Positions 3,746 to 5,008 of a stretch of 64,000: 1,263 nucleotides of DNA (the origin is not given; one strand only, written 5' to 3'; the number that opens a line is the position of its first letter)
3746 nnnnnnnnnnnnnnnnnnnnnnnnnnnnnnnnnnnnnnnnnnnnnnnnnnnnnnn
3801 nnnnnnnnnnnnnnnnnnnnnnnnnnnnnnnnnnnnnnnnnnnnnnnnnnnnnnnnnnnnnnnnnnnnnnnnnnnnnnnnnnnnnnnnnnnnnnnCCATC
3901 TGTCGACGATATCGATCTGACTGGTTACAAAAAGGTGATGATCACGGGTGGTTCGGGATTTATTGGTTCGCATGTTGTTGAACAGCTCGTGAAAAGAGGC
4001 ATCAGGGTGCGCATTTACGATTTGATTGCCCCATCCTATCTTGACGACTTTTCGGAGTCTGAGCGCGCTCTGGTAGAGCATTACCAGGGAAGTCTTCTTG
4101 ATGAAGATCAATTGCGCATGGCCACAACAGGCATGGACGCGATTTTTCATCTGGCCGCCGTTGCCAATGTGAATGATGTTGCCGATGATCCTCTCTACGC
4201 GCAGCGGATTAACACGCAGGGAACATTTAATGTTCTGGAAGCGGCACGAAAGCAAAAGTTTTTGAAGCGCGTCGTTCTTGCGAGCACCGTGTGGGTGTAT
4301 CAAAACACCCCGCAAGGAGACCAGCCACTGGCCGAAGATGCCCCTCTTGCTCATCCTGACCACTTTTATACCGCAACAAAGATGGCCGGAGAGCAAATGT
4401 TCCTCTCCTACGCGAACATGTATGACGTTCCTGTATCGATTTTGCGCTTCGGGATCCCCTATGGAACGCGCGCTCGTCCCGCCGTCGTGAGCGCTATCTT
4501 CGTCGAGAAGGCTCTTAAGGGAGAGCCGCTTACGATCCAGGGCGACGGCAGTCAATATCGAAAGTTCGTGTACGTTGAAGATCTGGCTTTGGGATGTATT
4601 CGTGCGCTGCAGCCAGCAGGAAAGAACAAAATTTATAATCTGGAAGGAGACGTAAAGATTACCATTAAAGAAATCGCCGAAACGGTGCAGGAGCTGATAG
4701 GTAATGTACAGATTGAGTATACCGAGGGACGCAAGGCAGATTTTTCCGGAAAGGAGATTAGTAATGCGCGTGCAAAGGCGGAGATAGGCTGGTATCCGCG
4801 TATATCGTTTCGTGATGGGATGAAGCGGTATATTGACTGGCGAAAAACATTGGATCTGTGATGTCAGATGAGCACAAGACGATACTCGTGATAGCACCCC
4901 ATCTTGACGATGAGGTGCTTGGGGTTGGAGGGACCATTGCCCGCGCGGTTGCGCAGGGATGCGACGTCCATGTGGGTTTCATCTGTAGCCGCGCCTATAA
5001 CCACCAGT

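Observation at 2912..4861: Aminotransferase-dehydratase/epimerase fusion (DegT + SDR) in reverse pathway order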

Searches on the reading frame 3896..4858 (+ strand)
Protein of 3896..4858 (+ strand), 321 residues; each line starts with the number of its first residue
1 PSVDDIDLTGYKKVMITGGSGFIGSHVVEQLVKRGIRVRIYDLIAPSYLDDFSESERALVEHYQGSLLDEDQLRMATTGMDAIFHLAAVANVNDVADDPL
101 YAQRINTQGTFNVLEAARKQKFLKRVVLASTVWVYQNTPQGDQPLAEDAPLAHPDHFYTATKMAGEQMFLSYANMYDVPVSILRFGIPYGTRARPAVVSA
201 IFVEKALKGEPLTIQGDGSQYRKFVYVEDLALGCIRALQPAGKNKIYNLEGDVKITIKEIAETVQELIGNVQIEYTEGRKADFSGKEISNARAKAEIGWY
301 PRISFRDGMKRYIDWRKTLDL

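Call 7: search_solved_structures(query=window:3896-4858:+, max_evalue=0.00001, show_alignments=3)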
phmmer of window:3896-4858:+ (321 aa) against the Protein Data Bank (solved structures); distinct sequences matched with E-value up to 0.00001: 144 (the best 60 are shown).
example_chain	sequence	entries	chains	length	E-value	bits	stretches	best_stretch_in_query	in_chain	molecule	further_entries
6wjb_A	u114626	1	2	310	7.1e-37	130.6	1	12-311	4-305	NAD-dependent epimerase/dehydratase family protein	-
6wj9_A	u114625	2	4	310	2.7e-36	128.7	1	12-311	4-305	NAD-dependent epimerase/dehydratase family protein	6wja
4zrm_A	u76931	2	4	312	4.1e-36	128.1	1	12-319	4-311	UDP-glucose 4-epimerase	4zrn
2b69_A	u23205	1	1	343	1.3e-32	116.5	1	12-319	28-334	UDP-glucuronate decarboxylase 1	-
4gll_A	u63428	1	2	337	1.4e-32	116.5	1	12-319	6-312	UDP-glucuronic acid decarboxylase 1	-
4lk3_A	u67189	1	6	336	1.4e-32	116.5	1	12-319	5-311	UDP-glucuronic acid decarboxylase 1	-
6bwl_A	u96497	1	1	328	1.7e-32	116.2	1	13-320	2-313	Pal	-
4m55_A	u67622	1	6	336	1.9e-32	116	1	12-319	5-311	UDP-glucuronic acid decarboxylase 1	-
8rdg_A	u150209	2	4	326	9.3e-32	113.8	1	13-311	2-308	SDR family NAD(P)-dependent oxidoreductase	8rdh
2p5u_A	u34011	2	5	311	1.8e-31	112.8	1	13-314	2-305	UDP-glucose 4-epimerase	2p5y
8rdi_A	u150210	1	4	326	3.2e-31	112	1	13-311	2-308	SDR family NAD(P)-dependent oxidoreductase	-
8shh_A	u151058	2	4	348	4.3e-31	111.6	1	12-317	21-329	dTDP-glucose 4,6-dehydratase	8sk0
8vr2_A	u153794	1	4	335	1.4e-30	109.9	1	6-316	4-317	NAD-dependent epimerase/dehydratase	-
3ehe_A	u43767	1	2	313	6.2e-30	107.8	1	14-310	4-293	UDP-glucose 4-epimerase (GalE-1)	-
2pzj_A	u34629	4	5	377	1.9e-29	106.2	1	12-317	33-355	Putative nucleotide sugar epimerase/ dehydratase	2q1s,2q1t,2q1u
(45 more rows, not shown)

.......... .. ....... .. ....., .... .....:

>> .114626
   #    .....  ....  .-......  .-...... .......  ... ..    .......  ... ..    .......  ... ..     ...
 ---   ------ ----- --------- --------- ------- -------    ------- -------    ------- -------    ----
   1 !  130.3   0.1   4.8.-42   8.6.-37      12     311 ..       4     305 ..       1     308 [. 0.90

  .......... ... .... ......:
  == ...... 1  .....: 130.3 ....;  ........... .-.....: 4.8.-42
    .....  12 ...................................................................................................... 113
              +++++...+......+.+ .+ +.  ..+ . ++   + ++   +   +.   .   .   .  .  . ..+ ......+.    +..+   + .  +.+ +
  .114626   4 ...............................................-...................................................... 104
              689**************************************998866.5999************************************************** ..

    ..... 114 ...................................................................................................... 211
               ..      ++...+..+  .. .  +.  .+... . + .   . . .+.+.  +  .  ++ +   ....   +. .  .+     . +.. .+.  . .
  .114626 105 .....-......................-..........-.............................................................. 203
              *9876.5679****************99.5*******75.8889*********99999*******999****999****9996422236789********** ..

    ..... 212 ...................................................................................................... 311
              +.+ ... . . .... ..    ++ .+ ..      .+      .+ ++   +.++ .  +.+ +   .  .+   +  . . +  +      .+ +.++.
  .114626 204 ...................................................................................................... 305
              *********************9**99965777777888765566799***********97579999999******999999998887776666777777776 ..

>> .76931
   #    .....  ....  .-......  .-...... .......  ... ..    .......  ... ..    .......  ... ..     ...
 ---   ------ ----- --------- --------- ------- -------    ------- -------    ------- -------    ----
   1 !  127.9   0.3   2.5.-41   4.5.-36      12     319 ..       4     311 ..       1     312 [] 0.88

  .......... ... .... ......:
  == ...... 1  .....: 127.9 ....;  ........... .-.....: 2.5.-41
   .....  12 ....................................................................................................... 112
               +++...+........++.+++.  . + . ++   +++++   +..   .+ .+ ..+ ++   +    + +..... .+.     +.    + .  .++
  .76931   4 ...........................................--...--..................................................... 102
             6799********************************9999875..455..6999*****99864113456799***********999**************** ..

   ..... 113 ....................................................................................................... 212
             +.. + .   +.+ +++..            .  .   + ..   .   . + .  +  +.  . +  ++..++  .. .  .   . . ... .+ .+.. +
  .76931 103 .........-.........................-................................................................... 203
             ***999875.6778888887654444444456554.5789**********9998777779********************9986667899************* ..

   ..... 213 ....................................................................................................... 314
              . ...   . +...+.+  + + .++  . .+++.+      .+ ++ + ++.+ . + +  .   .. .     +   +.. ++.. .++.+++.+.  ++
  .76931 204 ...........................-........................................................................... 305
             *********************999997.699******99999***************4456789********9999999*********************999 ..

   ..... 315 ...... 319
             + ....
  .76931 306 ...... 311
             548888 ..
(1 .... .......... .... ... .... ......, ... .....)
